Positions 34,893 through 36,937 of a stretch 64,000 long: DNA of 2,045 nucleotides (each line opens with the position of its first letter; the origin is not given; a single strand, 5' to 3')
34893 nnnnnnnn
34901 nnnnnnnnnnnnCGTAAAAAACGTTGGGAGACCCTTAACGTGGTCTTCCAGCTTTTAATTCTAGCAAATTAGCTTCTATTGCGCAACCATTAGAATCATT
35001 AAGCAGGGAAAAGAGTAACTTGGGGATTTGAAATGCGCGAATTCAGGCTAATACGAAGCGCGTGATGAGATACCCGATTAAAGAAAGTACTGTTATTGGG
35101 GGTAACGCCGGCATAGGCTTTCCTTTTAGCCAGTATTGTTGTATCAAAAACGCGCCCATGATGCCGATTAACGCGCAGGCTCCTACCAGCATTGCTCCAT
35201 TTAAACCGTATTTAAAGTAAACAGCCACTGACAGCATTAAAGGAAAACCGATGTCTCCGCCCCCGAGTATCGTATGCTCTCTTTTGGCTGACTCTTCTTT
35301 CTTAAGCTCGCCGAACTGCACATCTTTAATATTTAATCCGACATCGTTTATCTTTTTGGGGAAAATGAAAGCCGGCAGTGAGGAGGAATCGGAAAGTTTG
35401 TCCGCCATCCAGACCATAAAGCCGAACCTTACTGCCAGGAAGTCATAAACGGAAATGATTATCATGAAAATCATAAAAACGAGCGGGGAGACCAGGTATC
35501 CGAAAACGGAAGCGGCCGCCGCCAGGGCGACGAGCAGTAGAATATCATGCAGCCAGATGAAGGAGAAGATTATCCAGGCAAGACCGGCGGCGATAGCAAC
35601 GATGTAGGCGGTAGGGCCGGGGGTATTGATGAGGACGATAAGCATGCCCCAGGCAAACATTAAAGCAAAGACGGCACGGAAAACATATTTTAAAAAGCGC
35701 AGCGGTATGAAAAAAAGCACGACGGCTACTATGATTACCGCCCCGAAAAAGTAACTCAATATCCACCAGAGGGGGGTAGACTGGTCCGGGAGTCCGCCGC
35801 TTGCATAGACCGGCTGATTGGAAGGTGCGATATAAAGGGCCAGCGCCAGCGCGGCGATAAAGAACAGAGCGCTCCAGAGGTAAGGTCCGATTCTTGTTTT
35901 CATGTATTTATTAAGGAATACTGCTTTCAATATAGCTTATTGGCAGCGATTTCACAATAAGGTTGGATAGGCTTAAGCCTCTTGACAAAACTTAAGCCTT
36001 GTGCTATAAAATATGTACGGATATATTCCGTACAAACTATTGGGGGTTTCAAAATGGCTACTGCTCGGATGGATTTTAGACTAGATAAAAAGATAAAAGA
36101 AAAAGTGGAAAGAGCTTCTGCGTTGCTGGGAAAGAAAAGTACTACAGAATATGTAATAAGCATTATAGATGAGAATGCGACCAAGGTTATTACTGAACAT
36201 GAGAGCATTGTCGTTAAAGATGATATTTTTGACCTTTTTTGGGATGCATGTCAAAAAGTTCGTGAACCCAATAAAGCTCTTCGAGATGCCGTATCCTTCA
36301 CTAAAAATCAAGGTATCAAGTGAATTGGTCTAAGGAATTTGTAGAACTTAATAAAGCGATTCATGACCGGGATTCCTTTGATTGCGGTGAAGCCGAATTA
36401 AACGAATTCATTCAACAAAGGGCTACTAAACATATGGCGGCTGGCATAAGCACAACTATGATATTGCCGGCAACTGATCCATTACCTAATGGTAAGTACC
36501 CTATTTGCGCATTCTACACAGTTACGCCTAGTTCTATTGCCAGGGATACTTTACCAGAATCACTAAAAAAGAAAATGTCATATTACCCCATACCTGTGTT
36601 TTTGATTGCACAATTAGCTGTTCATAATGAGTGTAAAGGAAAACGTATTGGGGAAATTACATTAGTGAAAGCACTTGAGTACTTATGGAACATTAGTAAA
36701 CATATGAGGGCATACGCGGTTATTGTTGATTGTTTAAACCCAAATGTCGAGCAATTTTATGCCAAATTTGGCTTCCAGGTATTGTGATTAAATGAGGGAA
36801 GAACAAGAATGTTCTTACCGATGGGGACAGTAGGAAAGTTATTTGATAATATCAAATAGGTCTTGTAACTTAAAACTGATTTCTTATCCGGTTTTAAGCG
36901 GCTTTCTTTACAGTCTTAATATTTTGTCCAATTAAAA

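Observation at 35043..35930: Presenilin/SPP-type (GxGD) intramembrane aspartyl protease in a bacterial context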

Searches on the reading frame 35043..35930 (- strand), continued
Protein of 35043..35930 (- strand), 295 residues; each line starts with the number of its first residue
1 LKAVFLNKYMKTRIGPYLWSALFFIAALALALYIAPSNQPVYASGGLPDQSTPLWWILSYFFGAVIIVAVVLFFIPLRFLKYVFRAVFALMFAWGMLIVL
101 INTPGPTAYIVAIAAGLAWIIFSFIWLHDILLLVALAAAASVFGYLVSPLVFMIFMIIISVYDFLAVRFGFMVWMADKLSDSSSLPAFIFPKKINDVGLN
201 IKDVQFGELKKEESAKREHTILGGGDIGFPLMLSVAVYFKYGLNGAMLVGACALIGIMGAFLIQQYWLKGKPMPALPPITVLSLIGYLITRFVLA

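Call 45: find_homologous_proteins(query=P0289, max_evalue=0.00001)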
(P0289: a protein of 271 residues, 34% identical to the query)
Query P0289 (271 aa): 119 proteins with E <= 0.00001 among 8000 candidates.
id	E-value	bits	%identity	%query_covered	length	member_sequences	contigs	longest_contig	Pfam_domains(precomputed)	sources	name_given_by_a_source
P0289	6.0e-162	555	100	100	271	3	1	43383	PF06550.16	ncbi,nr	ncbi:MAG TPA: presenilin family intramembrane aspartyl protease [Candidatus Paceibacterota bacterium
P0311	1.8e-136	472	85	100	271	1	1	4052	PF06550.16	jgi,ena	-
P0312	9.4e-85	302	59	97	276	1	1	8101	PF06550.16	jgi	jgi:presenilin-like A22 family membrane protease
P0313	3.5e-83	297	58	100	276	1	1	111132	PF06550.16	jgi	jgi:presenilin-like A22 family membrane protease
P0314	6.9e-80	286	57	100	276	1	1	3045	PF06550.16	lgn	-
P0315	6.8e-75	270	57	95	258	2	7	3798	PF06550.16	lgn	-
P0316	1.3e-74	269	54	100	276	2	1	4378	PF06550.16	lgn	-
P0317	3.3e-74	268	56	98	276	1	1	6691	PF06550.16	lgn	-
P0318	5.9e-73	264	52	100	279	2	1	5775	PF06550.16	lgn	-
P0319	6.3e-72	260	54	100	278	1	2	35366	PF06550.16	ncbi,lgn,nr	ncbi:MAG: hypothetical protein IT406_03255 [Candidatus Yanofskybacteria bacterium]|nr:hypothetical p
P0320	1.1e-71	260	53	100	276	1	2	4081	PF06550.16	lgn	-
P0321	1.2e-71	259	52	100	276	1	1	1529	PF06550.16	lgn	-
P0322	2.7e-71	258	51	100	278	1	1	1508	PF06550.16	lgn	-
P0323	5.8e-71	257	56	87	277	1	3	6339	PF06550.16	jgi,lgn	-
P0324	6.2e-71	257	51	100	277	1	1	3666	PF06550.16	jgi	jgi:presenilin-like A22 family membrane protease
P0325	8.2e-71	257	52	100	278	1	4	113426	PF06550.16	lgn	-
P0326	7.0e-70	254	51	100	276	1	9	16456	PF06550.16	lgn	-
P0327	1.6e-69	252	51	100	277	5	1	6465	PF06550.16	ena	-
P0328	2.7e-69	252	52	100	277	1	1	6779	PF06550.16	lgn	-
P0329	7.1e-69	250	54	87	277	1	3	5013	PF06550.16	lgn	-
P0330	2.0e-68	249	51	97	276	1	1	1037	PF06550.16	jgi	jgi:presenilin-like A22 family membrane protease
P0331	2.7e-68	248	51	100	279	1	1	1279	PF06550.16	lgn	-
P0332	3.5e-68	248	46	100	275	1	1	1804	PF06550.16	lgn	-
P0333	5.0e-68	248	52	97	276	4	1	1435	PF06550.16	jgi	-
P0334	5.4e-68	247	50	100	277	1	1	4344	PF06550.16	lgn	-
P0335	6.3e-68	247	53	99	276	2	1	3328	PF06550.16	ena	-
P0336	1.9e-67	246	53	99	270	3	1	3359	PF06550.16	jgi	-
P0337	2.3e-67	245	51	100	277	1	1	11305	PF06550.16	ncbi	-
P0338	2.4e-67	245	53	100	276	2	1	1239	PF06550.16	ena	-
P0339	3.4e-67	245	49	100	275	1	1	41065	PF06550.16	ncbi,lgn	-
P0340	6.9e-67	244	50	100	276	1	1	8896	PF06550.16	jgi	jgi:presenilin-like A22 family membrane protease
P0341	9.5e-67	243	50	100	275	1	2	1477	PF06550.16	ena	-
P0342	1.3e-66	243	51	99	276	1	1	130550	PF06550.16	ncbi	-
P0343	1.3e-66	243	50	97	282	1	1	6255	PF06550.16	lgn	-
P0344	1.6e-66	243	49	100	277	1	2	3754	PF06550.16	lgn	-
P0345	2.9e-66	242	51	97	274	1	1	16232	PF06550.16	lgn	-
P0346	6.1e-66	241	57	87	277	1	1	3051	PF06550.16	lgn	-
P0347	7.8e-66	240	56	79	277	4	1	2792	PF06550.16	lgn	-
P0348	8.1e-66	240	53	97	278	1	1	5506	PF06550.16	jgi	jgi:presenilin-like A22 family membrane protease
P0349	9.8e-66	240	49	100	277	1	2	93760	PF06550.16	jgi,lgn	-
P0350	1.1e-65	240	54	87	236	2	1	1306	PF06550.16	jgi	jgi:presenilin-like A22 family membrane protease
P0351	1.1e-65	240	51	96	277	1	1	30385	PF06550.16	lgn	-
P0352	1.2e-65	240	51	99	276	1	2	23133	PF06550.16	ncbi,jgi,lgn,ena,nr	ncbi:MAG TPA: presenilin family intramembrane aspartyl protease [Candidatus Paceibacterota bacterium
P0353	2.2e-65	239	53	100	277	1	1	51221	PF06550.16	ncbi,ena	-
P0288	2.4e-65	239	52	99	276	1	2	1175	PF06550.16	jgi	jgi:presenilin-like A22 family membrane protease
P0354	3.2e-65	238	50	97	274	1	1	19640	PF06550.16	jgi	jgi:presenilin-like A22 family membrane protease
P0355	3.9e-65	238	49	100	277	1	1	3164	PF06550.16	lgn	-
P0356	5.4e-65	238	49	100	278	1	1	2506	PF06550.16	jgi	jgi:presenilin-like A22 family membrane protease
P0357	6.3e-65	237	50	100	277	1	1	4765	PF06550.16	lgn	-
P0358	8.0e-65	237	49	97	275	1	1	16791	PF06550.16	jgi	jgi:presenilin-like A22 family membrane protease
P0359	9.0e-65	237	50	97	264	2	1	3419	PF06550.16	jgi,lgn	-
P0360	1.9e-64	236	50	100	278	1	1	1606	PF06550.16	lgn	-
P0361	2.1e-64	236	49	100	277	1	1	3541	PF06550.16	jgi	jgi:presenilin-like A22 family membrane protease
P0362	9.8e-64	234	53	87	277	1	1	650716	PF06550.16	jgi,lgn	jgi:presenilin-like A22 family membrane protease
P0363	2.0e-63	233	48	88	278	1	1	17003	PF06550.16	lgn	-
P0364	2.1e-63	232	48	100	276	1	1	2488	PF06550.16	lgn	-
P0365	2.1e-63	232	55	79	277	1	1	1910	PF06550.16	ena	-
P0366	3.5e-63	232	49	99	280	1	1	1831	PF06550.16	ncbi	-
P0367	6.7e-63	231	49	100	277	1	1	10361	PF06550.16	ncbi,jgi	jgi:presenilin-like A22 family membrane protease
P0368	2.2e-62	229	52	86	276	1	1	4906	PF06550.16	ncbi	-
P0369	2.3e-62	229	49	100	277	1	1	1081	PF06550.16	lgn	-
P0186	3.6e-62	228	47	88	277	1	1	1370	PF06550.16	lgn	-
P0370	8.7e-62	227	51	100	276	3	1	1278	PF06550.16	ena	-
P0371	9.3e-62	227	50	97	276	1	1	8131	PF06550.16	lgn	-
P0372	1.0e-61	227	50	97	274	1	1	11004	PF06550.16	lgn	-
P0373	1.5e-61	226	52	98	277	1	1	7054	PF06550.16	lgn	-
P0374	3.3e-61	225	48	99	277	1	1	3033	PF06550.16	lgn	-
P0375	7.8e-61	224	50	99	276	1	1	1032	PF06550.16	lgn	-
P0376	8.0e-61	224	50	99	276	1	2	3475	PF06550.16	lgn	-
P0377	9.8e-61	224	45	100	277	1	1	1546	PF06550.16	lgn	-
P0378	2.4e-60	222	56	80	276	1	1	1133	PF06550.16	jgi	jgi:presenilin-like A22 family membrane protease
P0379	3.8e-59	219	47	88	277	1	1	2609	PF06550.16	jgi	jgi:presenilin-like A22 family membrane protease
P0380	6.5e-59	218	47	98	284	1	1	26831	PF06550.16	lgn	-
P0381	2.2e-58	216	46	100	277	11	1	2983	PF06550.16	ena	-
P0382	3.9e-56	209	51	71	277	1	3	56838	PF06550.16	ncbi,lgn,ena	-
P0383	9.6e-56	207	45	90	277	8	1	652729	PF06550.16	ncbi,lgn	-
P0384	1.6e-54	203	48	99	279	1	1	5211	PF06550.16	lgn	-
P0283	1.0e-47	181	42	96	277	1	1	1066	PF06550.16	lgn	-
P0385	2.4e-47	180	43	97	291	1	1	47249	PF06550.16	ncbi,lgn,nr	ncbi:MAG TPA: presenilin family intramembrane aspartyl protease [Candidatus Paceibacterota bacterium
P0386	7.2e-47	178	43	96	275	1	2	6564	PF06550.16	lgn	-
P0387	1.8e-45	174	48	77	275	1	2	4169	PF06550.16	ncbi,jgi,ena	-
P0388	3.2e-45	173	41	99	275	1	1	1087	PF06550.16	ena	-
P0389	4.1e-45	173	42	98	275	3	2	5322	PF06550.16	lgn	-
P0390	6.9e-45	172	43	98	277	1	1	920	PF04258.19,PF06550.16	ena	-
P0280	1.7e-43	167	41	98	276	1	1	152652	PF06550.16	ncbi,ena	-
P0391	2.0e-43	167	42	98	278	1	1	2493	PF06550.16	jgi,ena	-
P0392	2.8e-43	166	45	83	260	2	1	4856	PF06550.16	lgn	-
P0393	3.2e-43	166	40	99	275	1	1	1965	PF06550.16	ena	-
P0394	8.3e-43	165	46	86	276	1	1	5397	PF06550.16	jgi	-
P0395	1.2e-42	164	41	99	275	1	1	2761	PF06550.16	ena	-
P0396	1.6e-42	164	39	95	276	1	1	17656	PF06550.16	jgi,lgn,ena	-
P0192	2.1e-41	160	42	96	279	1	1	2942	PF06550.16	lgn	-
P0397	2.1e-41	160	41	96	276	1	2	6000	PF06550.16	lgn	-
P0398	6.1e-41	159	41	96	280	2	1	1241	PF06550.16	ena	-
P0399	2.5e-40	157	40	95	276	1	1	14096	PF06550.16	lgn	-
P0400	3.2e-40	157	43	87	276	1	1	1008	PF06550.16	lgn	-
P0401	4.8e-40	156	38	97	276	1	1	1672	PF06550.16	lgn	-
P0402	1.3e-39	154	41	87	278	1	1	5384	PF06550.16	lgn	-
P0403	2.0e-38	151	42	83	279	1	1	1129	PF06550.16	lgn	-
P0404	2.9e-38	150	42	86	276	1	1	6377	PF06550.16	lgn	-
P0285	1.1e-37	148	38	97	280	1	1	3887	PF06550.16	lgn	-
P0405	4.9e-36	143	36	99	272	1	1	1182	PF06550.16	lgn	-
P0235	1.0e-35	142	37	98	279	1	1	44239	PF04258.19,PF06550.16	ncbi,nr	ncbi:MAG: presenilin family intramembrane aspartyl protease [bacterium]|nr:presenilin family intrame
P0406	3.2e-31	127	34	90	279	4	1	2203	PF06550.16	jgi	-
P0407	5.4e-30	123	34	97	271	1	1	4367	PF06550.16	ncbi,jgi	-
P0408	1.3e-29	122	36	79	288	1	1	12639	PF04258.19,PF06550.16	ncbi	-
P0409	4.3e-29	120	50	54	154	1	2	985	PF06550.16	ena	-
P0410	6.1e-27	113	40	85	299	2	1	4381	PF06550.16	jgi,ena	-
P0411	8.8e-26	109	36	72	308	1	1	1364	PF06550.16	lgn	-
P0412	1.7e-25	108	33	84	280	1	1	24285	PF06550.16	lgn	-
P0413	4.7e-24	104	36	82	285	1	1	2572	PF06550.16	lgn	-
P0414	4.7e-18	84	29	83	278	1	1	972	PF06550.16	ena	-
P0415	7.0e-17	80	31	59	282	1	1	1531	PF06550.16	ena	-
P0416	2.9e-16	78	32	72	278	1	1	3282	PF06550.16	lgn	-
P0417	5.1e-10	58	30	95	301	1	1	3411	PF06550.16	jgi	jgi:presenilin-like A22 family membrane protease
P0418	1.3e-8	53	37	50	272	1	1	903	PF06550.16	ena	-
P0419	6.3e-8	51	32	90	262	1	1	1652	PF06550.16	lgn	-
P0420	1.4e-7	49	41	55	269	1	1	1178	PF06550.16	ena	-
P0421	3.4e-6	45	34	53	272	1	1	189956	PF06550.16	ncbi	ncbi:MAG: presenilin family intramembrane aspartyl protease [Candidatus Altiarchaeota archaeon]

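Call 47: find_encoding_contigs(protein=P0271, flank=10000, max_places=2)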
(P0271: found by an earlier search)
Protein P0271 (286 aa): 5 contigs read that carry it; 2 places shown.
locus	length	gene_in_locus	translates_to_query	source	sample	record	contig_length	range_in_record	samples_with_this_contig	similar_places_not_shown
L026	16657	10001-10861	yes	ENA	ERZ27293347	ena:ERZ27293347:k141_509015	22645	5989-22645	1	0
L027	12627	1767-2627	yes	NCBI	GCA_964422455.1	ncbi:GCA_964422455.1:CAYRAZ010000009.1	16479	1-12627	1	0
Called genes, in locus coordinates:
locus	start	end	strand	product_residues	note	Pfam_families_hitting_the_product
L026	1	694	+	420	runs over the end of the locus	PF11104:PilM_2 (weak), PF14450:FtsA (weak)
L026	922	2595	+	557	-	-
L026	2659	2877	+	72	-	PF01176:eIF-1a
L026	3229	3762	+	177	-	PF00710:Asparaginase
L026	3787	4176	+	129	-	PF00416:Ribosomal_S13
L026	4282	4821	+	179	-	PF00411:Ribosomal_S11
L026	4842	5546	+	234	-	PF00163:Ribosomal_S4, PF01479:S4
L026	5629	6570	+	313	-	PF01193:RNA_pol_L, PF01000:RNA_pol_A_bac, PF03118:RNA_pol_A_CTD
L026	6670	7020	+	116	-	PF01196:Ribosomal_L17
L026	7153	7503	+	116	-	PF00572:Ribosomal_L13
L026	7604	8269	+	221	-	PF00380:Ribosomal_S9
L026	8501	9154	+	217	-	PF00255:GSHPx, PF00578:AhpC-TSA, PF08534:Redoxin, PF00085:Thioredoxin, PF13098:Thioredoxin_2 (weak), PF13905:Thioredoxin_8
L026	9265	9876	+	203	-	-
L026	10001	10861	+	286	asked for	PF06550:SPP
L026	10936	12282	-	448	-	-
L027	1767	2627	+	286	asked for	PF06550:SPP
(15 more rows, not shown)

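Call 51: find_encoding_contigs(protein=P0219, flank=10000, max_places=1)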
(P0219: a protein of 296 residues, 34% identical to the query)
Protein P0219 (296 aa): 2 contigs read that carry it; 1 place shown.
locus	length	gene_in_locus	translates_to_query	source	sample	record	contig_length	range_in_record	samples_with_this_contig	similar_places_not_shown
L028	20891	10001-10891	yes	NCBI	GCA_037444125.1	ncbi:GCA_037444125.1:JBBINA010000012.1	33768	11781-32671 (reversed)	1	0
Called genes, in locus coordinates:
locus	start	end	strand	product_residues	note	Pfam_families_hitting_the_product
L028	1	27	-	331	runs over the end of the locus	PF01637:ATPase_2 (faint), PF05621:TniB (faint), PF13191:AAA_16 (weak), PF13401:AAA_22 (weak), PF00004:AAA, PF17871:AAA_lid_9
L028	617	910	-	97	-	PF03417:AAT (weak)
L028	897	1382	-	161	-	-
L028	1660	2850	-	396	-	PF00239:Resolvase (weak), PF07508:Recombinase, PF13408:Zn_ribbon_recom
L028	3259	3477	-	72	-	-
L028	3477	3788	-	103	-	-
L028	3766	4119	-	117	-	-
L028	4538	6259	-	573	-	PF01411:tRNA-synt_2c, PF07973:tRNA_SAD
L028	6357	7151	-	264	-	-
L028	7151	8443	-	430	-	PF00089:Trypsin, PF10459:Peptidase_S46 (faint), PF13365:Trypsin_2, PF13180:PDZ_2, PF17820:PDZ_6, PF00595:PDZ (weak)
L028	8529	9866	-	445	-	PF00753:Lactamase_B, PF23023:Anti-Pycsar_Apyc1 (weak), PF12706:Lactamase_B_2 (weak), PF16661:Lactamase_B_6, PF10996:Beta-Casp, PF07521:RMMBL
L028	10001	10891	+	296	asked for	PF06550:SPP, PF01080:Presenilin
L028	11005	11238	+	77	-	PF00462:Glutaredoxin, PF13417:GST_N_3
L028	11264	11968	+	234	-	PF13098:Thioredoxin_2, PF13462:Thioredoxin_4, PF01323:DSBA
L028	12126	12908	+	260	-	-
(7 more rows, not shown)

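Call 52: find_encoding_contigs(protein=P0281, flank=10000, max_places=1)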
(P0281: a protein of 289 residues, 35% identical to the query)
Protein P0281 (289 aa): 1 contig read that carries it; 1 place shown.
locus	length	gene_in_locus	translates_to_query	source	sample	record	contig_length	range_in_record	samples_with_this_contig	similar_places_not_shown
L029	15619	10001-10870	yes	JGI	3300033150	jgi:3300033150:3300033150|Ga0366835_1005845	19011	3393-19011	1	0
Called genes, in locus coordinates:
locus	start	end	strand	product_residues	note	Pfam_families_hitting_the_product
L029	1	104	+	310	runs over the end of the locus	PF21694:DNA_pol3_delta_C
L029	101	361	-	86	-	PF01649:Ribosomal_S20p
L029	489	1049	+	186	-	PF01330:RuvA_N, PF00633:HHH (faint), PF14520:HHH_5, PF07499:RuvA_C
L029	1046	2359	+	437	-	PF08245:Mur_ligase_M, PF02875:Mur_ligase_C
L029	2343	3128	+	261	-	PF04015:DUF362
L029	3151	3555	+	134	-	PF01951:Archease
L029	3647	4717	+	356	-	-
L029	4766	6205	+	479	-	PF01139:RtcB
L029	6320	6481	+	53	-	-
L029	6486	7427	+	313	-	PF01784:DUF34_NIF3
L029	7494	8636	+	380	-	PF05559:DUF763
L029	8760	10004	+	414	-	PF03734:YkuD, PF00768:Peptidase_S11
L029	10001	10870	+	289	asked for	PF06550:SPP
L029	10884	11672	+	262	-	PF00215:OMPdecase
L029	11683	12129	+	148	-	-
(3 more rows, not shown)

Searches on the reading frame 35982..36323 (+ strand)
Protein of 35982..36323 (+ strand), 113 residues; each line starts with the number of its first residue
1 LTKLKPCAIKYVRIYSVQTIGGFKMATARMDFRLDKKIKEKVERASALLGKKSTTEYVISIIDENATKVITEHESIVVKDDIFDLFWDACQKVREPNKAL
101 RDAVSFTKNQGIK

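Call 48: search_protein_families(library=pfam, proteins=[window:35982-36323:+], max_evalue=0.001)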
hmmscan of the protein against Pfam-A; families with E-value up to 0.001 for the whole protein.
window:35982-36323:+ (113 aa): 1 family
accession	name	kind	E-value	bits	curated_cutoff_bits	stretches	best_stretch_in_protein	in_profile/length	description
PF08681.18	TacA1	-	1.5e-17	63.7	21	1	29-105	1-76/80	Antitoxin TacA 1-like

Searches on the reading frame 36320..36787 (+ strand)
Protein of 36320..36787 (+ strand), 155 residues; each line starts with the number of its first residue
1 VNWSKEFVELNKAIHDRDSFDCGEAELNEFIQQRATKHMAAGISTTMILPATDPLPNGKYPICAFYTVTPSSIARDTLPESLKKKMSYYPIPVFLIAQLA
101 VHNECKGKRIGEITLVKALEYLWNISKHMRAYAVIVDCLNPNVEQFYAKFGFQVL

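Call 48: search_protein_families(library=pfam, proteins=[window:36320-36787:+], max_evalue=0.001)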
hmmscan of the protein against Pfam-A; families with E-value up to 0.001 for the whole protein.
window:36320-36787:+ (155 aa): 2 families
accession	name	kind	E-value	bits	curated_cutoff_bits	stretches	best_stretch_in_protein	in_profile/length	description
PF13508.13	Acetyltransf_7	-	5.5e-05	23.9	27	1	96-154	29-84/84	Acetyltransferase (GNAT) domain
PF00583.31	Acetyltransf_1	-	0.00061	20.5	20.7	1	94-152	60-116/116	Acetyltransferase (GNAT) family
